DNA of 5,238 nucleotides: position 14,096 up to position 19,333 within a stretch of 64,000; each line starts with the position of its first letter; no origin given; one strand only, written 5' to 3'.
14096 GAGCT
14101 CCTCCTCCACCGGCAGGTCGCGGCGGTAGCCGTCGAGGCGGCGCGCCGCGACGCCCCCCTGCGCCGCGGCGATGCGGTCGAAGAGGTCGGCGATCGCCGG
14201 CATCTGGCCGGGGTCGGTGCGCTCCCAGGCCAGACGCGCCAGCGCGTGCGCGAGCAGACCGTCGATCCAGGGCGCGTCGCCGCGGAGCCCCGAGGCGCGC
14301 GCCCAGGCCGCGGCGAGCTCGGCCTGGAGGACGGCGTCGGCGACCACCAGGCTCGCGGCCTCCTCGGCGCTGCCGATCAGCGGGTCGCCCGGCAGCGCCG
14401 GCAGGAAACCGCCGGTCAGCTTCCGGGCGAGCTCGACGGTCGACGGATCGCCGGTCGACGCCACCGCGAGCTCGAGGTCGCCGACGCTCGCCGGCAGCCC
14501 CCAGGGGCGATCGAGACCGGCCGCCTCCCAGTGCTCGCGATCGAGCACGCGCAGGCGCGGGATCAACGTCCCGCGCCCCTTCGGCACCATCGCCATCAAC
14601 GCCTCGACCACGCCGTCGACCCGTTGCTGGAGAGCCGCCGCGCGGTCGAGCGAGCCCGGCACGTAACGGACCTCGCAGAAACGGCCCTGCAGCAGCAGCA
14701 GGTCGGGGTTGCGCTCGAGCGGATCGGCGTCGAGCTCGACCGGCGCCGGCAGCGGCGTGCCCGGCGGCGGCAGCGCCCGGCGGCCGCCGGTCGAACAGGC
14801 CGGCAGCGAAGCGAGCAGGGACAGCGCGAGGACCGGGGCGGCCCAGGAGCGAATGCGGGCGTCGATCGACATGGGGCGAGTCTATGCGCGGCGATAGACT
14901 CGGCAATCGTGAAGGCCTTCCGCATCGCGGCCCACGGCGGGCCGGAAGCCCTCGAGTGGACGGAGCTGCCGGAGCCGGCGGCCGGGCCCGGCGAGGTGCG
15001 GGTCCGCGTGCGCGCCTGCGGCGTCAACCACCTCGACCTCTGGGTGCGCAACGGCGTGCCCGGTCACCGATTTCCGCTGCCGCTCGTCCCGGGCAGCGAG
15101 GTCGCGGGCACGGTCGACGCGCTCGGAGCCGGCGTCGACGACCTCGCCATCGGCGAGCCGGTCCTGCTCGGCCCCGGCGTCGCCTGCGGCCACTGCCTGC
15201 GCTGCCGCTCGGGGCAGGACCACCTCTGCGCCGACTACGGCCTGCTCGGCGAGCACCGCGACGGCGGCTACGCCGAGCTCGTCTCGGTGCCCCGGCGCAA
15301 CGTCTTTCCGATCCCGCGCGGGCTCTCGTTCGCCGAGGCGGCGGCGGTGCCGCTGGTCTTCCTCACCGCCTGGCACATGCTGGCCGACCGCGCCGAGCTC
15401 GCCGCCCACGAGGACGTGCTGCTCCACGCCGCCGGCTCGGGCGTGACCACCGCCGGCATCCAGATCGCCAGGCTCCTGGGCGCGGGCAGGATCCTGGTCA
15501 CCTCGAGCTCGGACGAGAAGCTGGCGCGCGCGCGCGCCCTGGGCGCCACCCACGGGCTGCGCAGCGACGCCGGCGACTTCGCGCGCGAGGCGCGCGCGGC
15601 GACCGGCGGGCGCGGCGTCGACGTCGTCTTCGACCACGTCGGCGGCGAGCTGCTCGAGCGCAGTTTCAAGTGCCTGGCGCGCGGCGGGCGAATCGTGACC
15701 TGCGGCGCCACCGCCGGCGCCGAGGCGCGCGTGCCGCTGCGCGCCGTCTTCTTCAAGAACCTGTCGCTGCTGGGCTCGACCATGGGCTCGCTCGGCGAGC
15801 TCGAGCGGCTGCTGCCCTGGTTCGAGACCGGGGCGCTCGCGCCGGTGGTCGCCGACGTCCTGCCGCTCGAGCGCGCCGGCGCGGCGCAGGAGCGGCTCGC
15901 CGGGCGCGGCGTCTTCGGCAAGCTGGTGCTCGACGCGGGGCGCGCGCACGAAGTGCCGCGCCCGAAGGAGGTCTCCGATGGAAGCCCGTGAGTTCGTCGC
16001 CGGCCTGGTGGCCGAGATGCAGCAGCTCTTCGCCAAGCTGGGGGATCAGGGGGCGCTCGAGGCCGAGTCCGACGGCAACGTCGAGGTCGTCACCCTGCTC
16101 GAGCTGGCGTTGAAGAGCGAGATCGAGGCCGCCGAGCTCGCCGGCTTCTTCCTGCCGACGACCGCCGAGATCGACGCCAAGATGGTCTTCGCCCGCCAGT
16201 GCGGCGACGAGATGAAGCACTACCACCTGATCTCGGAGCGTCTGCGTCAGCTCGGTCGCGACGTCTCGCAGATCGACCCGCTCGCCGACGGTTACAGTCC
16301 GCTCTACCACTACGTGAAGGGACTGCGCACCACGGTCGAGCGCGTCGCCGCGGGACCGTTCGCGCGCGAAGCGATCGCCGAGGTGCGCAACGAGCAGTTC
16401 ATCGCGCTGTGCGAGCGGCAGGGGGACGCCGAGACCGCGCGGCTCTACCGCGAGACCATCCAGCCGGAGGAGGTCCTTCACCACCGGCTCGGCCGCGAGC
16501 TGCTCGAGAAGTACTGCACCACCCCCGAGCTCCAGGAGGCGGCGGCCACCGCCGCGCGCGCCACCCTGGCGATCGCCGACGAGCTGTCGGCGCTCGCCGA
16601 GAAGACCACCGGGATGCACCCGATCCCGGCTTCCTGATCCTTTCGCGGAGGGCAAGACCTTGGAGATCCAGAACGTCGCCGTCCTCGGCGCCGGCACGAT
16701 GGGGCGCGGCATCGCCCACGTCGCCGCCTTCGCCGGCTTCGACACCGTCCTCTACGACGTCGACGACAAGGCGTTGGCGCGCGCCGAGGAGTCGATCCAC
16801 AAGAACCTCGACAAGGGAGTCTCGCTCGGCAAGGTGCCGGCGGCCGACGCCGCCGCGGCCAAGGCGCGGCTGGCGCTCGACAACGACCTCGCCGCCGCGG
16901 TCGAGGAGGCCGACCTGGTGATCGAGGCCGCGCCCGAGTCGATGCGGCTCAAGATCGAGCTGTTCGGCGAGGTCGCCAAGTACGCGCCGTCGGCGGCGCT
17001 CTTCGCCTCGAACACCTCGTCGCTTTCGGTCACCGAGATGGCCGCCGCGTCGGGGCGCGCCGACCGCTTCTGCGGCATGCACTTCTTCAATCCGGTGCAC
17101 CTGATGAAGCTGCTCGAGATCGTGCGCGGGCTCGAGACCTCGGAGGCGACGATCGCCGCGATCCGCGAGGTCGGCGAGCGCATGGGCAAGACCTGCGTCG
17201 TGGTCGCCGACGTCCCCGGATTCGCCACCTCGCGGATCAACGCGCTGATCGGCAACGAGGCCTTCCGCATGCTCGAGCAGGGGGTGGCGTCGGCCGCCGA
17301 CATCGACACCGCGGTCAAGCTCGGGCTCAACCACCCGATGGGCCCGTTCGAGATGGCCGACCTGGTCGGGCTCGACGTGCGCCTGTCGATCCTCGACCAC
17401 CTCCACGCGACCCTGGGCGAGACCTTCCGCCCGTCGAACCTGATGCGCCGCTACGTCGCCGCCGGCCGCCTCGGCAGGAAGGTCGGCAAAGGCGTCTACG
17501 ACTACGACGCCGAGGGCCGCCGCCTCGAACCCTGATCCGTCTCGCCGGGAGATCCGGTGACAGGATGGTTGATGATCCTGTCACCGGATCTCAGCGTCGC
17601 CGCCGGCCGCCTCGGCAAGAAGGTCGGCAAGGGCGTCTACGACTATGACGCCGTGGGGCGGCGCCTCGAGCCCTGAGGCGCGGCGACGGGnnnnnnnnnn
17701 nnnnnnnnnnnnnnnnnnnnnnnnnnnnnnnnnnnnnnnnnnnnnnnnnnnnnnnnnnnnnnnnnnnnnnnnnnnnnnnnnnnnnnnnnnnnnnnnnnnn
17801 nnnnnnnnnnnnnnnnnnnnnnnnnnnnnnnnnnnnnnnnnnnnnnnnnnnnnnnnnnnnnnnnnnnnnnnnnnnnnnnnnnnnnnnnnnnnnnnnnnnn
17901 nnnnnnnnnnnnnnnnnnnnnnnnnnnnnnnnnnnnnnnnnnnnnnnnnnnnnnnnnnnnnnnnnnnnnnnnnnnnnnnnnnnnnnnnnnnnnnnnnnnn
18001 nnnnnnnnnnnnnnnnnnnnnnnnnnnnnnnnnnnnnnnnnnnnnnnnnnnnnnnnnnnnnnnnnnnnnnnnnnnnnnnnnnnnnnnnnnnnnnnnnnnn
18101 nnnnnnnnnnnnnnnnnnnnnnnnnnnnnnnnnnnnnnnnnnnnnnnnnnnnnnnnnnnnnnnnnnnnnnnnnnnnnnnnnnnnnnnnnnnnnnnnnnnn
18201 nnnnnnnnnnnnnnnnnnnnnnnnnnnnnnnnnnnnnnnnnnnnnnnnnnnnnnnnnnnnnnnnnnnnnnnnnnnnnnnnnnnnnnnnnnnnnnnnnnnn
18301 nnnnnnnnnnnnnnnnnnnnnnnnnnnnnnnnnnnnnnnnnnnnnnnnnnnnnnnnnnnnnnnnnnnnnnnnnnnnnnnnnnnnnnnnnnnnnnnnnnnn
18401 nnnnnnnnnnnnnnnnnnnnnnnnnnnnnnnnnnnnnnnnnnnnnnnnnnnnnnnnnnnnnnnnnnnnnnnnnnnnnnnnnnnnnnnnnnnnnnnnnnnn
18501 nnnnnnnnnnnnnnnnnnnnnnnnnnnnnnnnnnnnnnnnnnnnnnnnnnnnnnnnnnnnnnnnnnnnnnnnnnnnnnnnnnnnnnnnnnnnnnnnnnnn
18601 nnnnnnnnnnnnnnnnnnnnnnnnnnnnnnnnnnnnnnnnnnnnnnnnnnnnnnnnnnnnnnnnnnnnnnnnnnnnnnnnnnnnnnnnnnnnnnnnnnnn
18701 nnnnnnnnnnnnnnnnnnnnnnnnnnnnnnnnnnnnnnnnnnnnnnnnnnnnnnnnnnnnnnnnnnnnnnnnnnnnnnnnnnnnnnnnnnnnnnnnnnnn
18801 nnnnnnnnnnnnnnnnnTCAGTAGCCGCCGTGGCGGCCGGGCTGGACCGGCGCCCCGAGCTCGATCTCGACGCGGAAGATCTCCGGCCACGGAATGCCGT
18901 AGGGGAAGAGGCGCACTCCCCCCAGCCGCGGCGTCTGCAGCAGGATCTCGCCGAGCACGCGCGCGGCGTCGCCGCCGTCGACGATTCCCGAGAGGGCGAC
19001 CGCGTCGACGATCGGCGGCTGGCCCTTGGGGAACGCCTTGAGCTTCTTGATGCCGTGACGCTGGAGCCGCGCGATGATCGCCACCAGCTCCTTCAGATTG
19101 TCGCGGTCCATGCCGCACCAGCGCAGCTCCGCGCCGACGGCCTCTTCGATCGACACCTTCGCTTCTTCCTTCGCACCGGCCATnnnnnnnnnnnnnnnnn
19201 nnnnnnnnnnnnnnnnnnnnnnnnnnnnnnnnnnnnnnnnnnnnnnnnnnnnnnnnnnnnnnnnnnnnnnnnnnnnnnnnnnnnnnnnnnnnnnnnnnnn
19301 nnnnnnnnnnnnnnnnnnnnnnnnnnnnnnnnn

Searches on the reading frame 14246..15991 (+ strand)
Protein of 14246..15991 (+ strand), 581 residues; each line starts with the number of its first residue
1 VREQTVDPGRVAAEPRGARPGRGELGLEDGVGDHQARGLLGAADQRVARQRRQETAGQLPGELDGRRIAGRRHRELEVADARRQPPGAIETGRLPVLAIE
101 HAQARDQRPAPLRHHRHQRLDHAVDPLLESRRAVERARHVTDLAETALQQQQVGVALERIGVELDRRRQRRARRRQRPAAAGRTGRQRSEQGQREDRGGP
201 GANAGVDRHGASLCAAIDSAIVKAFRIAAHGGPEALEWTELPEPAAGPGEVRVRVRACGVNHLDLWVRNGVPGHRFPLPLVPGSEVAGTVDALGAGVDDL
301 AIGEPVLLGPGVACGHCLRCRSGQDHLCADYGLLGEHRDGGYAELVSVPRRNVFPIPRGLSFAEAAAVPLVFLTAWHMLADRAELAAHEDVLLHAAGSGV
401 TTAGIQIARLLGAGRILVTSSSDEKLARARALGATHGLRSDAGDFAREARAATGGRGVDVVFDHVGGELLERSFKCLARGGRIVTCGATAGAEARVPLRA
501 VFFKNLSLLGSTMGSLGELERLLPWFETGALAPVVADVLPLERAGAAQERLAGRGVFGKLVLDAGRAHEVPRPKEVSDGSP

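Call 80: search_protein_families(library=pfam, max_evalue=0.01, proteins=[window:14246-15991:+])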
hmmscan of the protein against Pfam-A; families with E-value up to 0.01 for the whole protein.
window:14246-15991:+ (581 aa): 3 families
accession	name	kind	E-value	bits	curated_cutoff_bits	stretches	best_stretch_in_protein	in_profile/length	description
PF00107.32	ADH_zinc_N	-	3.6e-32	111.5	31.8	1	399-527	1-128/129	Zinc-binding dehydrogenase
PF08240.17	ADH_N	-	4.4e-28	98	23.5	1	247-357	1-103/104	Alcohol dehydrogenase GroES-like domain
PF13602.12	ADH_zinc_N_2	-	6.7e-23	82.5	27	1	432-562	1-134/134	Zinc-binding dehydrogenase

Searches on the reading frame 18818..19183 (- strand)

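Call 80: search_protein_families(library=pfam, max_evalue=0.01, proteins=[window:18818-19183:-])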
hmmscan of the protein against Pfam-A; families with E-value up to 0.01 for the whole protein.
window:18818-19183:- (121 aa): 1 family
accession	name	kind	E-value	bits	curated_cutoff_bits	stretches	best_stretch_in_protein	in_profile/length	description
PF12545.13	DUF3739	-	0.0074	17.2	27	1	40-87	46-93/110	Filamentous haemagglutinin family outer membrane protein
